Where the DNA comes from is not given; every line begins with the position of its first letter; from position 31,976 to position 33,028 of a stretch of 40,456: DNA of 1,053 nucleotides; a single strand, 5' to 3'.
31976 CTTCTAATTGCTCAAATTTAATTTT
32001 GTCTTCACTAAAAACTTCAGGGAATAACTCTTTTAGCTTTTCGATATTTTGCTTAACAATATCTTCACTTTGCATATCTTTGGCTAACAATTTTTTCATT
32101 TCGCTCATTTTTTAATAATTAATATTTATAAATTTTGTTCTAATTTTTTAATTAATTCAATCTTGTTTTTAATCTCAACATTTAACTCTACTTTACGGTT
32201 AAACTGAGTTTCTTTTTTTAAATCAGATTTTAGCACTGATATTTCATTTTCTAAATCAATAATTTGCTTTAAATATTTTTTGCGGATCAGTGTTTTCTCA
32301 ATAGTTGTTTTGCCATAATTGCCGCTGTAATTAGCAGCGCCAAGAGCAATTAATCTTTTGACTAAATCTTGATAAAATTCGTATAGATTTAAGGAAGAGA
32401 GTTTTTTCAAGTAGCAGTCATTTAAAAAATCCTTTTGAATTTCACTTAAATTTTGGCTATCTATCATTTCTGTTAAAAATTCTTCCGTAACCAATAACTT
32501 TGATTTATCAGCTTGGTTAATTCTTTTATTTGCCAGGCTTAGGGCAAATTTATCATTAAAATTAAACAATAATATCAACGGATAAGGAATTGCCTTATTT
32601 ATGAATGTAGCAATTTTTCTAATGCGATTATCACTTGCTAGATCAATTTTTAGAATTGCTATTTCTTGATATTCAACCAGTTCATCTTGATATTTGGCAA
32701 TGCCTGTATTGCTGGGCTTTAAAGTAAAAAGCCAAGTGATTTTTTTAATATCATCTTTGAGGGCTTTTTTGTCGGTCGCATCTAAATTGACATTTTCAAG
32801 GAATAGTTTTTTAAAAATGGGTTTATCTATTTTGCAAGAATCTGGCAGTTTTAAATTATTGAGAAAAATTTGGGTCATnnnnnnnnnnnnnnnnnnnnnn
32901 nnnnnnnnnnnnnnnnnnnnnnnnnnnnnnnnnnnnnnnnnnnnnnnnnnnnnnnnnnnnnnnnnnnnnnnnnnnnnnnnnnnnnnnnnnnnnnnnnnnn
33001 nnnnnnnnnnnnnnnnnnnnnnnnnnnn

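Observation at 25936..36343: Composite seven-gene defence-like operon: HTH, PLD/SNF2 helicase, DUF4391, Mod, HEPN/MNT, Res, orf107, directly downstream of tRNA-Ser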

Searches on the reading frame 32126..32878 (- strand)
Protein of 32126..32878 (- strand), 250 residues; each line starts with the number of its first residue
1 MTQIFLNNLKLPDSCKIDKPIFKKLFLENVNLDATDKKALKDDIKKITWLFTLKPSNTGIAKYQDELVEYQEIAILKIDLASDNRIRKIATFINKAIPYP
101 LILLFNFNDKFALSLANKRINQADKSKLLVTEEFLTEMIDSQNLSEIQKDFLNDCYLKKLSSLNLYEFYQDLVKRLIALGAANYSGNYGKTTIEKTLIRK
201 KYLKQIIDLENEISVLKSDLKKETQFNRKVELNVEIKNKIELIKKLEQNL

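Call 5: search_protein_families(library=pfam, proteins=[window:32126-32878:-], max_evalue=0.01)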
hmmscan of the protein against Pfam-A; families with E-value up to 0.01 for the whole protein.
window:32126-32878:- (250 aa): 1 family
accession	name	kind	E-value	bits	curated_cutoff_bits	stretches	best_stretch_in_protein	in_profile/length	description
PF14335.11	DUF4391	-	5.1e-65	220.1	29.9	1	9-239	1-228/232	Domain of unknown function (DUF4391)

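Call 6: search_protein_families(library=padloc, proteins=[window:32126-32878:-], max_evalue=0.01)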
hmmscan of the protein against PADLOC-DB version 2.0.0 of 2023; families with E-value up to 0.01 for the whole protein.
window:32126-32878:- (250 aa): 1 family
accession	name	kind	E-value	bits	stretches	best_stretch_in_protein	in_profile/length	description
PDLC02692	Orf5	-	9.7e-05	19.3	1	100-235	118-260/558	Orf5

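Call 7: search_protein_families(library=ncbifam, proteins=[window:32126-32878:-], max_evalue=0.01)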
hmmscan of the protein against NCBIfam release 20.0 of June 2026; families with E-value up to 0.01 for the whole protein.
window:32126-32878:- (250 aa): 0 families

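Call 15: find_homologous_proteins(query=window:32126-32878:-, max_evalue=0.00001)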
Query window:32126-32878:- (250 aa): 414 proteins with E <= 0.00001 among 1980 candidates; the best 120 are listed.
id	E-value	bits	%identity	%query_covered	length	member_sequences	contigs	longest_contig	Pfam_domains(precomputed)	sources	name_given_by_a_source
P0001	4.0e-145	499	96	100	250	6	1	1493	PF14335.12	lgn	-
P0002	4.0e-109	382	74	100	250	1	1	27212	PF14335.12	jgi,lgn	jgi:hypothetical protein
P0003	4.4e-95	336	66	100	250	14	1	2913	PF14335.12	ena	-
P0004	3.5e-85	303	57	100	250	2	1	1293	PF14335.12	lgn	-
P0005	4.7e-85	303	58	100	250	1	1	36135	PF14335.12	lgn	-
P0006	5.4e-84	299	56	100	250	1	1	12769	PF14335.12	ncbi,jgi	jgi:hypothetical protein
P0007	2.2e-83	297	54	100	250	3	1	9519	PF14335.12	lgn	-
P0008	3.5e-83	297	56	100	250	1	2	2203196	PF14335.12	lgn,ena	-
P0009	4.9e-83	296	56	100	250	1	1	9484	PF14335.12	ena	-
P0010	8.2e-83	295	56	100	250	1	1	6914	PF14335.12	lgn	-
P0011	1.0e-82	295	56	100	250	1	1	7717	PF14335.12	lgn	-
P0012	1.6e-82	295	56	100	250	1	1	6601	PF14335.12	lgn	-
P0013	1.8e-82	294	55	100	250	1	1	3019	PF14335.12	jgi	jgi:Domain of unknown function (DUF4391)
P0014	2.4e-82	294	56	100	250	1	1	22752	PF14335.12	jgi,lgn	jgi:hypothetical protein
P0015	2.8e-82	294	58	100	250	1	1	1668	PF14335.12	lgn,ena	-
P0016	5.0e-81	290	54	100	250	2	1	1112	PF14335.12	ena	-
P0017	1.6e-80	288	54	100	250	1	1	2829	PF14335.12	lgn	-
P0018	2.5e-80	287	54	100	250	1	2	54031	PF14335.12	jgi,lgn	jgi:hypothetical protein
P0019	3.0e-80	287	55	100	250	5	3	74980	PF14335.12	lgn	-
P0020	3.4e-80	287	54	100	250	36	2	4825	PF14335.12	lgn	-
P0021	6.1e-80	286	54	100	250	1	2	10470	PF14335.12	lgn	-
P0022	9.9e-80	285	54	100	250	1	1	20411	PF14335.12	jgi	-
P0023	1.7e-78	281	54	100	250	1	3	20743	PF14335.12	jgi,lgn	-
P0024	5.9e-78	280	54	100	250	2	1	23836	PF14335.12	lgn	-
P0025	3.4e-77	277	53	100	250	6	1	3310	PF14335.12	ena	-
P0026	2.2e-76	274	53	100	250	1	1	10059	PF14335.12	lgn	-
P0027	1.2e-75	272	52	100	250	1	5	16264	PF14335.12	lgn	-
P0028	1.7e-75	272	51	100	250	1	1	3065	PF14335.12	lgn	-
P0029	1.8e-75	271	52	100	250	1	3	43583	PF14335.12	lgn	-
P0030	3.4e-75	271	52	100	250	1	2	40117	PF14335.12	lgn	-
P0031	6.0e-75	270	53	100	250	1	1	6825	PF14335.12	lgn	-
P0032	6.8e-75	270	55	95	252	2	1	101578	PF14335.12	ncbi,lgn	ncbi:MAG: DUF4391 domain-containing protein [Pseudomonadota bacterium]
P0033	1.5e-74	268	51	100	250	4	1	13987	PF14335.12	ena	-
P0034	1.7e-74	268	52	100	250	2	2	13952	PF14335.12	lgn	-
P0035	5.5e-74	267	52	100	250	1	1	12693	PF14335.12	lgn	-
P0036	6.2e-74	266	52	100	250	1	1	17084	PF14335.12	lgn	-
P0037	7.1e-74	266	52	100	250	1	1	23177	PF14335.12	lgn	-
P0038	7.5e-74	266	52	100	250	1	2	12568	PF14335.12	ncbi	-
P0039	9.4e-74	266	51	100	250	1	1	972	PF14335.12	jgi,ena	-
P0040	9.4e-74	266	51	100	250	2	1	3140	PF14335.12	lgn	-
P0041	1.0e-73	266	52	100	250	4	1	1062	PF14335.12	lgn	-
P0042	1.2e-73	265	52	100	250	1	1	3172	PF14335.12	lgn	-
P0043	4.0e-73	264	50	100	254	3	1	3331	PF14335.12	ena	-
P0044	3.5e-72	261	52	100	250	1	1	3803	PF14335.12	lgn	-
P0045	3.9e-72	261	53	100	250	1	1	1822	PF14335.12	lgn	-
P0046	7.5e-72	260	51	100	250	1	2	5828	PF14335.12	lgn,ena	-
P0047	9.0e-72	259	51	100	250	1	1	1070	PF14335.12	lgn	-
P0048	1.1e-71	259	50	100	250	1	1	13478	PF14335.12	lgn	-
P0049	1.1e-71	259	50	99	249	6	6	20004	PF14335.12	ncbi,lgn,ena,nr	ncbi:MAG: DUF4391 domain-containing protein [Rhodobacteraceae bacterium]|nr:DUF4391 domain-containin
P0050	1.5e-71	259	52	100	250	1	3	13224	PF14335.12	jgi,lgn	-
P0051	1.7e-71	258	50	100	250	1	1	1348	PF14335.12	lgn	-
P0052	2.8e-71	258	50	100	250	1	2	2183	PF14335.12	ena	-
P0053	4.5e-71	257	52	100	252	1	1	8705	PF14335.12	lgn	-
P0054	6.2e-71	257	51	100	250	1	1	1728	PF14335.12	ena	-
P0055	7.0e-71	256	51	99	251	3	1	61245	PF14335.12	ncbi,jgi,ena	jgi:hypothetical protein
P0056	9.3e-71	256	53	100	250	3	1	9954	PF14335.12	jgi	jgi:hypothetical protein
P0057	1.1e-70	256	52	100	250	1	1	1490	PF14335.12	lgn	-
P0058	4.8e-70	254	52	100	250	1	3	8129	PF14335.12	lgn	-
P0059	1.1e-69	253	51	95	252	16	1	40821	PF14335.12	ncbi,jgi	jgi:hypothetical protein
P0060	1.4e-69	252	50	100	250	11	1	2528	PF14335.12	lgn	-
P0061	1.8e-69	252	49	99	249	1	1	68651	PF14335.12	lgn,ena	-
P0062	2.9e-69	251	51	100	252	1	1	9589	PF14335.12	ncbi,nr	ncbi:hypothetical protein UZ36_07145 [Candidatus Nitromaritima sp. SCGC AAA799-C22]|nr:hypothetical 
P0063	3.4e-69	251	50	100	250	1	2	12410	PF14335.12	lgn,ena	-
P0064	4.0e-69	251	50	100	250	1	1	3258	PF14335.12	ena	-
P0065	8.4e-69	250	51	100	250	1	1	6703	PF14335.12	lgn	-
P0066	8.9e-69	250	49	100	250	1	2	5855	PF14335.12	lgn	-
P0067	1.3e-68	249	51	100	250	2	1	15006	PF14335.12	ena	-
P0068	1.4e-68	249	52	100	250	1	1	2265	PF14335.12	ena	-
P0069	1.4e-68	249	50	100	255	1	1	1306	PF14335.12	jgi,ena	jgi:hypothetical protein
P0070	2.1e-68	248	49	100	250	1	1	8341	PF14335.12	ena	-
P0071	3.0e-68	248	50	100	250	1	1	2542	PF14335.12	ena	-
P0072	3.0e-68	248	51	100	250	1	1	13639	PF14335.12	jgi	-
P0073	5.5e-68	247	51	100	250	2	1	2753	PF14335.12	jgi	jgi:hypothetical protein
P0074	1.0e-67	246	50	100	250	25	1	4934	PF14335.12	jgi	jgi:hypothetical protein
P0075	1.0e-67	246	51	100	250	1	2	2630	PF14335.12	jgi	jgi:hypothetical protein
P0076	1.2e-67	246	51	100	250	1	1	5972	PF14335.12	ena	-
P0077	1.4e-67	246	51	100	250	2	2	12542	PF14335.12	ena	-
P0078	2.3e-67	245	48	100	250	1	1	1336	PF14335.12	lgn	-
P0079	4.3e-67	244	50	100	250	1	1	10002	PF14335.12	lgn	-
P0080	4.6e-67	244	51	100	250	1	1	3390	PF14335.12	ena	-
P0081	6.3e-67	243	52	100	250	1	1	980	PF14335.12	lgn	-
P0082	7.2e-67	243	48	100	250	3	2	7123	PF14335.12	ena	-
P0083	7.4e-67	243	47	100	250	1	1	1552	PF14335.12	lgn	-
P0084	9.1e-67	243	49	97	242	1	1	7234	PF14335.12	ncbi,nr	ncbi:MAG: DUF4391 domain-containing protein [Emcibacteraceae bacterium]|nr:DUF4391 domain-containing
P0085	1.2e-66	243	48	99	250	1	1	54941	PF14335.12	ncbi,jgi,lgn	-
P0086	1.4e-66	242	50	100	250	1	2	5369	PF14335.12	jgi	jgi:hypothetical protein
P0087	4.3e-66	241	50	100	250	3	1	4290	PF14335.12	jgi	jgi:hypothetical protein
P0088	5.2e-66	241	48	99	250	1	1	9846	PF14335.12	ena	-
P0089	5.5e-66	240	48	100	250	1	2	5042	PF14335.12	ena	-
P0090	1.3e-65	239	46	100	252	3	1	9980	PF14335.12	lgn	-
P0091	1.8e-65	239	50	100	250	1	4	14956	PF14335.12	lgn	-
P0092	3.3e-65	238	48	100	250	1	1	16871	PF14335.12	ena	-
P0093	3.8e-65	238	48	100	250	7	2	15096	PF14335.12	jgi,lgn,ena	-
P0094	5.0e-65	237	47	100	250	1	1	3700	PF14335.12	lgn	-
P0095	6.2e-65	237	47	100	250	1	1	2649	PF14335.12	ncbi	-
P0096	6.3e-65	237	49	100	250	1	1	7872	PF14335.12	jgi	jgi:hypothetical protein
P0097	7.6e-65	237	48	100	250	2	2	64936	PF14335.12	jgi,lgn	jgi:hypothetical protein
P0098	9.7e-65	236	46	100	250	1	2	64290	PF14335.12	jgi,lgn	-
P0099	1.5e-64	236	46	100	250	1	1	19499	PF14335.12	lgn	-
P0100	1.6e-64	236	47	100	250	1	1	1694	PF14335.12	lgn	-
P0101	1.7e-64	236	46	100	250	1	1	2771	PF14335.12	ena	-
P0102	2.0e-64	235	47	100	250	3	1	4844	PF14335.12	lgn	-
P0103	4.3e-64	234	49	100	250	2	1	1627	PF14335.12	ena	-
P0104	6.1e-64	234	46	100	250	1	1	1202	PF14335.12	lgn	-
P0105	1.0e-63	233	48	100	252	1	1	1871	PF14335.12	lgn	-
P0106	1.1e-63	233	47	100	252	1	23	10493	PF14335.12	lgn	-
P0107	1.1e-63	233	47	100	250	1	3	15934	PF14335.12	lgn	-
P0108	1.3e-63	233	46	100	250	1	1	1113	PF14335.12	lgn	-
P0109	4.1e-63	231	46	100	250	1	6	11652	PF14335.12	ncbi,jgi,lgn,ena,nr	ncbi:MAG: DUF4391 domain-containing protein [Alphaproteobacteria bacterium CG_4_9_14_3_um_filter_47_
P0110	4.5e-63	231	47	100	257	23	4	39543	PF14335.12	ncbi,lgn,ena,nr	ncbi:MAG: DUF4391 domain-containing protein [Acetobacter sp.]|nr:DUF4391 domain-containing protein [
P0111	7.9e-63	230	46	100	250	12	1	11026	PF14335.12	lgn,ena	-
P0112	9.9e-63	230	46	100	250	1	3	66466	PF14335.12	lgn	-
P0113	1.4e-62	229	46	100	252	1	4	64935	PF14335.12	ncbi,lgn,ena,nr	ncbi:MAG: DUF4391 domain-containing protein [Caldilineaceae bacterium]|nr:DUF4391 domain-containing 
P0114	1.6e-62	229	47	100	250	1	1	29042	PF14335.12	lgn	-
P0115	3.6e-62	228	47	100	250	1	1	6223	PF14335.12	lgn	-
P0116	4.5e-62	228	48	100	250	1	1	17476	PF14335.12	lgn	-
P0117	5.0e-62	227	47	100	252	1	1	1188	PF14335.12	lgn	-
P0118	6.7e-62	227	46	100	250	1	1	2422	PF14335.12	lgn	-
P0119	7.0e-62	227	46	100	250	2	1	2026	PF14335.12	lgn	-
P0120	8.1e-62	227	44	100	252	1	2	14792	PF14335.12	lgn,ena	-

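Call 17: find_related_loci(query=A1, collection=genome_contigs, flank=10000)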
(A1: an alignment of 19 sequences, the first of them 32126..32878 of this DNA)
Query A1 (250 aa) in genome_contigs; peptide patterns used: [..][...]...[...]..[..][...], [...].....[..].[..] (x = any residue, [..] = any of these).
322 stretches matched a pattern; 114 encode a relative of the query (tblastn E <= 1e-3); the best 80 are kept; 80 distinct loci.
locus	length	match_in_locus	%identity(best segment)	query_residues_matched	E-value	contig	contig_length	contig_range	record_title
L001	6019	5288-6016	97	1-243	1e-150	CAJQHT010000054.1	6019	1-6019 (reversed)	MAG: uncultured Rickettsiales bacterium isolate 0.2_20180403_Bin_MAXBIN_175_1 genome assembly, contig: c_000000017463, w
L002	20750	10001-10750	66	1-250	3e-106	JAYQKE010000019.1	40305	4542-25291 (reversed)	MAG: Rickettsiales bacterium isolate SD4487_NP_concoct_bins.tsv.212 contig_18618_pilon, whole genome shotgun sequence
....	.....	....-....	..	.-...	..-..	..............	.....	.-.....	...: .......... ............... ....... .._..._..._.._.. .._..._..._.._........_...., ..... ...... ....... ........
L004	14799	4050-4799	50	1-250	9e-82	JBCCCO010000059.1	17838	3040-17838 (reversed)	MAG: Pseudomonadota bacterium isolate P01_A01_bin.61 k141_1350233_length_17838_cov_24.3280, whole genome shotgun sequenc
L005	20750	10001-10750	52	1-250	5e-81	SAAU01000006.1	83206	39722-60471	MAG: Alphaproteobacteria bacterium isolate INTA.CYC.063 contig-100_154, whole genome shotgun sequence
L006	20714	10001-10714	55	1-238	7e-81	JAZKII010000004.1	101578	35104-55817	MAG: Pseudomonadota bacterium isolate ADI_DC_SW_02_SPN_11032020-bin025 DCSW02SPN_B025_0_000000000004, whole genome shotg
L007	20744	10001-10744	51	3-250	6e-78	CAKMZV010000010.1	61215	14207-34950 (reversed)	uncultured Gammaproteobacteria bacterium isolate LS06H_Bin4 genome assembly, contig: NODE_11_length_61215_cov_22.035137,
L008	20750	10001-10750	50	1-250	1e-75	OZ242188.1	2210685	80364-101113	MAG: Nitrosomonadaceae bacterium isolate 345e2db2-26ea-423b-8398-d52ac4262650 genome assembly, chromosome: 1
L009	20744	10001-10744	48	1-248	8e-74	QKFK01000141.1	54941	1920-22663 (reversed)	MAG: Rhodospirillales bacterium isolate SZUA-500 scaffold_5528, whole genome shotgun sequence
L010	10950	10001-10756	47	1-250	1e-73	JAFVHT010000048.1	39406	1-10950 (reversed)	MAG: Acetobacter sp. isolate RGIG5182 Sheep_Abomasum.Co__c1651816, whole genome shotgun sequence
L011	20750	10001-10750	51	1-250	3e-73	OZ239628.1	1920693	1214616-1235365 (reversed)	MAG: uncultured Thiomicrospira sp. isolate 55b74635-26c4-4402-a27e-0db7ab61e3f3 genome assembly, chromosome: 1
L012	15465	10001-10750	49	1-250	1e-72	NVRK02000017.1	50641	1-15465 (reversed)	MAG: Hyphomicrobiales bacterium isolate NORP169 NORP169_17, whole genome shotgun sequence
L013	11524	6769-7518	46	1-250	5e-71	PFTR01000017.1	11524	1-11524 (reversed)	MAG: Alphaproteobacteria bacterium CG_4_9_14_3_um_filter_47_13 CG_4_9_14_3_um_filter_150_scaffold_6056_c, whole genome s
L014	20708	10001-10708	51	15-250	1e-70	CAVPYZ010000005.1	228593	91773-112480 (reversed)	MAG: uncultured Alphaproteobacteria bacterium isolate MFD03250.bin.1.142 genome assembly, contig: contig_9159, whole gen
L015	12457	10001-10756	46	1-250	3e-70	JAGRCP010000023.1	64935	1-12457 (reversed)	MAG: Caldilineaceae bacterium isolate HKST-UBA29 2010_24185, whole genome shotgun sequence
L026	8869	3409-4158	44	5-244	9e-61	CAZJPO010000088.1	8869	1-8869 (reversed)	MAG TPA_asm: uncultured Thiosulfatimonas sp. isolate SRP345593_co1_124 genome assembly, contig: NODE_3079_length_8869_co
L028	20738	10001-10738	40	1-249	5e-60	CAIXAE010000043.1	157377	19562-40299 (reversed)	MAG: uncultured Methylococcaceae bacterium isolate MJ130820B_bin-0950 genome assembly, contig: bin-0950:43/45, whole gen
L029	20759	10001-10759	40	5-250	6e-60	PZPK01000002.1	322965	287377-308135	MAG: Oleiphilus sp. isolate bin156 scaffold_22, whole genome shotgun sequence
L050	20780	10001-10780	38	3-250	7e-52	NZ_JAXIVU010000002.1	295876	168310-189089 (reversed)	Denitrificimonas halotolerans strain JX-1 NODE_2_length_295876_cov_153.268211, whole genome shotgun sequence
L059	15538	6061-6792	38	5-246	3e-47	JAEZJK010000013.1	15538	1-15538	MAG: Bacillota bacterium isolate OH_CDB_235 k127_1974570, whole genome shotgun sequence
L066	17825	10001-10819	36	7-244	1e-43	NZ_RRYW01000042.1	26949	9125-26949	Psychrobacter sp. FME6 NODE_43_length_26949_cov_419.5, whole genome shotgun sequence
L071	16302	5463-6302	36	8-250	3e-42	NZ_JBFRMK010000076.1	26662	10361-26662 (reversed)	Shewanella sp. 10N.286.45.A1 10N.286.45.A1_I01_contig0076, whole genome shotgun sequence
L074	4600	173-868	34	1-248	7e-41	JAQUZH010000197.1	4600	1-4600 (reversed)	MAG: Bacteroidales bacterium isolate STD2_256 NODE_84894_length_4600_cov_2.898502_Sandtown_D2, whole genome shotgun sequ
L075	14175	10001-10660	34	7-237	2e-40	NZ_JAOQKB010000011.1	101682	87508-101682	Huintestinicola butyrica strain Sanger_06 .14207_7_61.11, whole genome shotgun sequence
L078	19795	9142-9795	36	9-237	6e-40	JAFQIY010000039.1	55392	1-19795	MAG: Oscillospiraceae bacterium isolate RGIG1862 Goat_Cecum-6__c413610, whole genome shotgun sequence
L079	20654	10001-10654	34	9-237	8e-40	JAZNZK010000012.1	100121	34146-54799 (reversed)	MAG: Ruminococcus sp. isolate T1900044768_TS20190234.MAGScoT_cleanbin_000003 SGB_2434_k141_1510409, whole genome shotgun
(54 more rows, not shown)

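Call 39: search_dna_similar(query=window:32126-32878:-, collection=plasmids, mode=protein, max_rows=25)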
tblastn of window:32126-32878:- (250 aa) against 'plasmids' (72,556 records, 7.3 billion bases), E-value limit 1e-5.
Records with a match: 50; places in all: 50; records where one place covers at least 80% of the query: 33.
Best place of each record, by identity: <60% 50.
By first word of the organism name: Escherichia 13; Acinetobacter 11; Enterococcus 10; Vibrio 3; Latilactobacillus 2; Providencia 1; Shewanella 1; Methanomethylovorans 1; Aeromonas 1; Persicobacter 1; and 6 more.
By predicted mobility (MOB-suite, as given by PLSDB): non-mobilizable 23; conjugative 16; mobilizable 11.
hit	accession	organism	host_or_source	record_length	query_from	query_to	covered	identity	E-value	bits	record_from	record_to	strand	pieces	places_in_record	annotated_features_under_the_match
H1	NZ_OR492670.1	Acinetobacter gerneri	-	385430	3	234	93%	38.0%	3e-32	131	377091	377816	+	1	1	DUF4391 domain-containing protein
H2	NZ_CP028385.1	Providencia heimbachae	porcine,cell culture,feces from ...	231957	7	234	91%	36.0%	2e-30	126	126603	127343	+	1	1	DUF4391 domain-containing protein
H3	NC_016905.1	Shewanella baltica OS678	-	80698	7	234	91%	35.9%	8e-31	127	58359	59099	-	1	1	DUF4391 domain-containing protein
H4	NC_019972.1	Methanomethylovorans hollandica DSM 15978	-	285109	1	234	94%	33.2%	1e-31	129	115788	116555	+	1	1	DUF4391 domain-containing protein | helicase-related protein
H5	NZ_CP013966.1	Aeromonas hydrophila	fish,cell culture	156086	1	234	94%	31.9%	2e-28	120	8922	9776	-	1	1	DUF4391 domain-containing protein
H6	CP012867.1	Persicobacter sp. JZB09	cell culture,soil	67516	7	234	91%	32.5%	2e-20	97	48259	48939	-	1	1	record has no annotation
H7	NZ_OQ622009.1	Vibrio parahaemolyticus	-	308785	1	234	94%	31.6%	2e-28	120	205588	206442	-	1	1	DUF4391 domain-containing protein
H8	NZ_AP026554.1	Vibrio vulnificus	shrimp,shrimp food,homogenised shrimp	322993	1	234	94%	31.6%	2e-28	120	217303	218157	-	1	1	DUF4391 domain-containing protein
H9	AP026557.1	Vibrio alginolyticus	shrimp,shrimp food,homogenised shrimp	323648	1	234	94%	31.6%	2e-28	120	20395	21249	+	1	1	chemotaxis protein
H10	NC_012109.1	Desulforapulum autotrophicum HRM2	-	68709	7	234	91%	31.4%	2e-21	100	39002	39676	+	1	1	DUF4391 domain-containing protein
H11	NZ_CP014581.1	Paraburkholderia phytofirmans OLGA172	-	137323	5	234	92%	30.2%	2e-22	103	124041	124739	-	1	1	DUF4391 domain-containing protein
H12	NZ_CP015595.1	Acinetobacter sp. NCu2D-2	Mus musculus,cell culture,tracheal swab ...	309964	12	233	89%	29.7%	5e-12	72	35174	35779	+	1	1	DUF4391 domain-containing protein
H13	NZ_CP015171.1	Acetobacter ascendens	single cell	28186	7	234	91%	28.4%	3e-24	108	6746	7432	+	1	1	DUF4391 domain-containing protein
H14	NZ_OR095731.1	Acinetobacter pittii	-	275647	10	233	90%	28.4%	6e-12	72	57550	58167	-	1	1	DUF4391 domain-containing protein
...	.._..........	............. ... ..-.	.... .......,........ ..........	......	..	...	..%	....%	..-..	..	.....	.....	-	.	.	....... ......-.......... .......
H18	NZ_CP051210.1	Acinetobacter sp. NEB149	cell culture,R.J.Roberts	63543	4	233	92%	26.4%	5e-11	69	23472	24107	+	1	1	DUF4391 domain-containing protein | helicase-related protein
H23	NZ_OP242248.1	Escherichia coli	Homo sapiens,stool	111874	11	233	89%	26.2%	7e-8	60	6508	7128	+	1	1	DUF4391 domain-containing protein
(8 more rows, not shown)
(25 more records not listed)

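Call 40: get_annotated_region(hit=H18, flank=9000)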
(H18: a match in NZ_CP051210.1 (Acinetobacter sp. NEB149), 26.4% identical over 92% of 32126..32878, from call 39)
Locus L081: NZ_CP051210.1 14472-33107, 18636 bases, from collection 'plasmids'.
description: Acinetobacter sp. NEB149 plasmid pMsp65, complete sequence
organism: Acinetobacter sp. NEB149 (NCBI taxid 2725684)
taxonomy: Bacteria; Pseudomonadota; Gammaproteobacteria; Moraxellales; Moraxellaceae; Acinetobacter; Acinetobacter sp. NEB149
host: -; source: cell culture,R.J.Roberts; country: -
typing (MOB-suite, as given by PLSDB): non-mobilizable; replicon rep_cluster_327
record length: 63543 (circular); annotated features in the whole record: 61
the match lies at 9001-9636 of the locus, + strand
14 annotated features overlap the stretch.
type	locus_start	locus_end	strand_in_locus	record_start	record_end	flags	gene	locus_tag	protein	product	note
CDS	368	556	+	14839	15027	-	-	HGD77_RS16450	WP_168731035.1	hypothetical protein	-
CDS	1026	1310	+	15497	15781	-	-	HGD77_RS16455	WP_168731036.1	type II toxin-antitoxin system Phd/YefM family antitoxin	-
CDS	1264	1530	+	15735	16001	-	-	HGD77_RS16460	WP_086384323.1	type II toxin-antitoxin system RelE/ParE family toxin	GO:0030541 - plasmid partitioning [Evidence IEA]; GO:0051290 - protein heterotetramerization [Evidence IEA]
CDS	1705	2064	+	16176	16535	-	-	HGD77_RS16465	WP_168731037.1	DUF2513 domain-containing protein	-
CDS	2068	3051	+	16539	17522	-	-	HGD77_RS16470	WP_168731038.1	hypothetical protein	-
CDS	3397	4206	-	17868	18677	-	-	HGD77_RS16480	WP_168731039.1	hypothetical protein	-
CDS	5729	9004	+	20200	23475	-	-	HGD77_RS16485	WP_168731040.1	helicase-related protein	-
CDS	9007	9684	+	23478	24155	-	-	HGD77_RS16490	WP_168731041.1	DUF4391 domain-containing protein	-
CDS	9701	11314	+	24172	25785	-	-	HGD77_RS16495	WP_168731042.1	site-specific DNA-methyltransferase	GO:0006306 - DNA methylation [Evidence IEA]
CDS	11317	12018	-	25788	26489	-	-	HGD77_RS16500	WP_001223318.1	IS1-like element ISPa14 family transposase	GO:0006313 - DNA transposition [Evidence IEA]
CDS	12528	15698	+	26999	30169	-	-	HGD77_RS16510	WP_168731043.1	DEAD/DEAH box helicase family protein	-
CDS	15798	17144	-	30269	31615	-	-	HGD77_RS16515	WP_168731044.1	DNA-primase RepB domain-containing protein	-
CDS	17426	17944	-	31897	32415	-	-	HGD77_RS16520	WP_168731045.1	hypothetical protein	-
CDS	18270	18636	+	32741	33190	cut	-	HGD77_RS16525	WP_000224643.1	hypothetical protein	-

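Call 41: get_annotated_region(hit=H23, flank=9000)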
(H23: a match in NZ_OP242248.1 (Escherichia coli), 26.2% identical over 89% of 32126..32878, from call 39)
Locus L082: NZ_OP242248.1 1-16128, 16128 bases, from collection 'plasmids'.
description: Escherichia coli strain LA030 plasmid pLAO18, complete sequence
organism: Escherichia coli (NCBI taxid 562)
taxonomy: Bacteria; Pseudomonadota; Gammaproteobacteria; Enterobacterales; Enterobacteriaceae; Escherichia; Escherichia coli
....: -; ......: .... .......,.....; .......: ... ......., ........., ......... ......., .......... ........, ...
typing (MOB-suite, as given by PLSDB): non-mobilizable; replicon IncFIB
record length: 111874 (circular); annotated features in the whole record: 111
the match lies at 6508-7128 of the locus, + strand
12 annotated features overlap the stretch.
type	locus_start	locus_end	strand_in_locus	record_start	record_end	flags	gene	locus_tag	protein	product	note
CDS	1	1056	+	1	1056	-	repA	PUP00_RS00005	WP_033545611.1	replication protein RepA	-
CDS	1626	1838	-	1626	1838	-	-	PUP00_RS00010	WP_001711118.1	hypothetical protein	-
CDS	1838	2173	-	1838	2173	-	-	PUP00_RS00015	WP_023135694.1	hypothetical protein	-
CDS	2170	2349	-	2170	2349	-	-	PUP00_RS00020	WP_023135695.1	hypothetical protein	-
CDS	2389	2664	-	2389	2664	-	-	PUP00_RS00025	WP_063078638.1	hypothetical protein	-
CDS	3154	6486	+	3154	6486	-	-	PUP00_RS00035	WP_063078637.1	SNF2-related protein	-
CDS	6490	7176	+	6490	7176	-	-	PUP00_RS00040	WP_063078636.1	DUF4391 domain-containing protein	-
CDS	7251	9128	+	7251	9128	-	-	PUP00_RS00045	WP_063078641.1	site-specific DNA-methyltransferase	GO:0006306 - DNA methylation [Evidence IEA]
CDS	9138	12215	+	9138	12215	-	-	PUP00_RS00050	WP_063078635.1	DEAD/DEAH box helicase family protein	-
CDS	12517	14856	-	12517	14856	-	-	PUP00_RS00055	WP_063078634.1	LAGLIDADG family homing endonuclease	-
CDS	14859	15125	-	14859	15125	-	-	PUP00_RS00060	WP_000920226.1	hypothetical protein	-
CDS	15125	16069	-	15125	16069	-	-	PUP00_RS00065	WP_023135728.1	5'-3' exonuclease H3TH domain-containing protein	-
